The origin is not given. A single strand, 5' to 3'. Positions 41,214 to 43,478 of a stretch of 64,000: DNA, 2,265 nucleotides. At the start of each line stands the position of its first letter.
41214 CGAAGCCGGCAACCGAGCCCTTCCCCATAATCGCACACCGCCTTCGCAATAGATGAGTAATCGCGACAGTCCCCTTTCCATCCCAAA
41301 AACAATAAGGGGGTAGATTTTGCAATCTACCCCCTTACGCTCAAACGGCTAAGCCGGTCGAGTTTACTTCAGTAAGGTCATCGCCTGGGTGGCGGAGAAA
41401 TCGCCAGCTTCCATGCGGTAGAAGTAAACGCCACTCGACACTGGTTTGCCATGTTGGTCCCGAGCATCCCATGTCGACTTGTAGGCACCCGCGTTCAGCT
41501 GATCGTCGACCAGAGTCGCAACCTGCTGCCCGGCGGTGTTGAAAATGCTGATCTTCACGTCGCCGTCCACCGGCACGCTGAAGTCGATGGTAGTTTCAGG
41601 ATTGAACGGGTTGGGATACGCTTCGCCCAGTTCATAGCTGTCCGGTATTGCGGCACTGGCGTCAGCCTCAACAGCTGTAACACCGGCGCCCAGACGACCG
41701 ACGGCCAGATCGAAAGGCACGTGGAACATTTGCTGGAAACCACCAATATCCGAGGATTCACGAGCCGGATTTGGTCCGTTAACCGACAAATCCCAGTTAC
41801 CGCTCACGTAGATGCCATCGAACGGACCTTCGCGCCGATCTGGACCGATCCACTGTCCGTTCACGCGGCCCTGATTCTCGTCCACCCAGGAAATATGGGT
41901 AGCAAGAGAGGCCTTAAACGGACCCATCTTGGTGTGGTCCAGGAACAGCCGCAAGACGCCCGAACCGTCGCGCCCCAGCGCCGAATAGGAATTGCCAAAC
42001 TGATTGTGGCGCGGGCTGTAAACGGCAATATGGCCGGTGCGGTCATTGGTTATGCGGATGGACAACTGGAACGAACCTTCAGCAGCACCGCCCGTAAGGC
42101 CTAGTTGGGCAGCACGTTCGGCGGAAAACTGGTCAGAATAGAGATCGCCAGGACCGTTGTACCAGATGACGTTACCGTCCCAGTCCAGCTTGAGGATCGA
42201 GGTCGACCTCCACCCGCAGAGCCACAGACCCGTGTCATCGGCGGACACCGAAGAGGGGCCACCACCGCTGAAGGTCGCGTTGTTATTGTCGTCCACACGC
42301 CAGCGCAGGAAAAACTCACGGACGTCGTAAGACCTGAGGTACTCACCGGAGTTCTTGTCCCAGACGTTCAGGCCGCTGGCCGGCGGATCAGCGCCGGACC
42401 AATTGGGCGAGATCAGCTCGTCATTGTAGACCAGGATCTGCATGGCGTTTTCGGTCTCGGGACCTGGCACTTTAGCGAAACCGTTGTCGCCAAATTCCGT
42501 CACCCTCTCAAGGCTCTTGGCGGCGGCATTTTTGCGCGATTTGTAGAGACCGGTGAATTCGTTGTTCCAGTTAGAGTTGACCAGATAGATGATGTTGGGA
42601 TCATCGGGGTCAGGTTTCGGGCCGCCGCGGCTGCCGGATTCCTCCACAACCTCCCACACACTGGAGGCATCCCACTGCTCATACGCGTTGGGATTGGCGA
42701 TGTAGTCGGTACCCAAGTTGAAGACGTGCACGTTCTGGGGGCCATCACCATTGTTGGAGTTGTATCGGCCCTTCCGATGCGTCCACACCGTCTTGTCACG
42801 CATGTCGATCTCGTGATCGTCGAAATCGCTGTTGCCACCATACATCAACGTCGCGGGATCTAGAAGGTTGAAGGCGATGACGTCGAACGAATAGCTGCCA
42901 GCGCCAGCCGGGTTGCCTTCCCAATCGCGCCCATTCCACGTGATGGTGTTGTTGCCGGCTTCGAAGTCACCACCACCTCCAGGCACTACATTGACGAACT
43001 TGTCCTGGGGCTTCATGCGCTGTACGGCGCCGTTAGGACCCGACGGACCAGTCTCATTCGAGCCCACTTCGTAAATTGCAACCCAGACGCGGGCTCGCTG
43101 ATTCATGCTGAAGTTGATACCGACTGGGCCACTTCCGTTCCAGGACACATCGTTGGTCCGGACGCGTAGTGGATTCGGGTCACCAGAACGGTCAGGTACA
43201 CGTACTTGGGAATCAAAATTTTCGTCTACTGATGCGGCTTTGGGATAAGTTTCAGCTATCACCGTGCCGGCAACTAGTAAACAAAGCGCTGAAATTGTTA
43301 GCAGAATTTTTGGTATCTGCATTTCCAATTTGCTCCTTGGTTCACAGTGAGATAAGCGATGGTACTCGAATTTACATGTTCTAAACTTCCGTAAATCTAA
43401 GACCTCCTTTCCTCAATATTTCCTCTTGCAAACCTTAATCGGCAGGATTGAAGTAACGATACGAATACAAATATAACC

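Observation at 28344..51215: Four-member family of about 970-990-aa exported proteins (LSP-A to LSP-D) that I cannot place in any known family: candidate new outer-membrane barrel class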

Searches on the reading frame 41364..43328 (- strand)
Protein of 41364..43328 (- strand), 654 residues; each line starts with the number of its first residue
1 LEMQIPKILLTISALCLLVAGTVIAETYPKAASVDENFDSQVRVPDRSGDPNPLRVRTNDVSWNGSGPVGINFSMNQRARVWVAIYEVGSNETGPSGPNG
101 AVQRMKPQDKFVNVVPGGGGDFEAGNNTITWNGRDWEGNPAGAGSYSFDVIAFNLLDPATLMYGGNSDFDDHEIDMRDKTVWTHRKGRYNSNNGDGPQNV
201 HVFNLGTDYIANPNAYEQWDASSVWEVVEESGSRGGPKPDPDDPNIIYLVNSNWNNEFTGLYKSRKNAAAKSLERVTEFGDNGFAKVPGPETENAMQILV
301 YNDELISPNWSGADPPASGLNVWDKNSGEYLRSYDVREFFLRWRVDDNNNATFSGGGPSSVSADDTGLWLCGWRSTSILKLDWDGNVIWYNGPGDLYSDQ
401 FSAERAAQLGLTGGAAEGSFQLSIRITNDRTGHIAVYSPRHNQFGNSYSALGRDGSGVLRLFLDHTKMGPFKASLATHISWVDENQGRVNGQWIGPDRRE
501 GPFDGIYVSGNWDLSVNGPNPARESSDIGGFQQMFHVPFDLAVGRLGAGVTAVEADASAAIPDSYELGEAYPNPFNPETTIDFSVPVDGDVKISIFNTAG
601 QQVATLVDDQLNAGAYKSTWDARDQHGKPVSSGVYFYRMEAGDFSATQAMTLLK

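Call 17: search_protein_families(library=pfam, proteins=[window:41364-43328:-], max_evalue=0.01)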
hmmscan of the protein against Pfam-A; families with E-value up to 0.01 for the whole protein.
window:41364-43328:- (654 aa): 3 families
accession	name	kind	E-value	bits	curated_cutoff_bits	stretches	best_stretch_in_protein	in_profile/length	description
PF13860.13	FlgD_ig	-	8.4e-14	51.8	27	2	590-641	24-75/79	FlgD Ig-like domain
PF18962.6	Por_Secre_tail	-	7.8e-07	29.7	27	1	571-646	2-69/75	Secretion system C-terminal sorting domain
PF13585.12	CHU_C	-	1.2e-05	25.8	27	1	590-641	28-72/86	CHU_C Type IX secretion signal domain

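Call 38: search_protein_families(library=ncbifam, proteins=[window:41364-43328:-], max_evalue=0.01)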
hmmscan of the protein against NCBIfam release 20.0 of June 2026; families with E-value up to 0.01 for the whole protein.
window:41364-43328:- (654 aa): 10 families
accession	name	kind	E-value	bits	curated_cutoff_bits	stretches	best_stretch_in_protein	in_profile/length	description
NF005176.1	PRK06655.1-1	equivalog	2.9e-10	40.4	230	1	590-649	98-157/197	flagellar hook assembly protein FlgD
TIGR04183.1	Por_Secre_tail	domain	5.2e-09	36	23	1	571-648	2-67/72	T9SS type A sorting domain-containing protein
NF033707.1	T9SS_sortase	equivalog_domain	1.4e-08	32.9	420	1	570-640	1001-1076/1095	type IX secretion system sortase PorU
NF052323.1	T9SSA_dep_M6i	equivalog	3e-07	28.8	600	1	571-649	961-1033/1043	T9SS-dependent M6-like inactivated metalloprotease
NF052228.1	T9SS_PorZ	equivalog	1.2e-06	27.3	260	1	549-645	655-746/757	type IX secretion system anionic LPS delivery protein PorZ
NF009453.0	PRK12813.1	equivalog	1.5e-06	27.9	264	1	122-151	143-172/223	flagellar basal body rod modification protein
NF009276.0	PRK12633.1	equivalog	2.1e-06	27.6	383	1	588-648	125-188/234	flagellar basal body rod modification protein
NF009452.0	PRK12812.1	equivalog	1.3e-05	24.6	258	0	588-640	151-205/289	flagellar basal body rod modification protein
NF038113.1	T9SSA_dep_M36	equivalog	0.00072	17.8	885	1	570-650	795-866/869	T9SS-dependent M36 family metallopeptidase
NF053608.1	Lsa66_OmpA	equivalog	0.0014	17.1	700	0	615-639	312-336/581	fibronectin-binding adhesin Lsa66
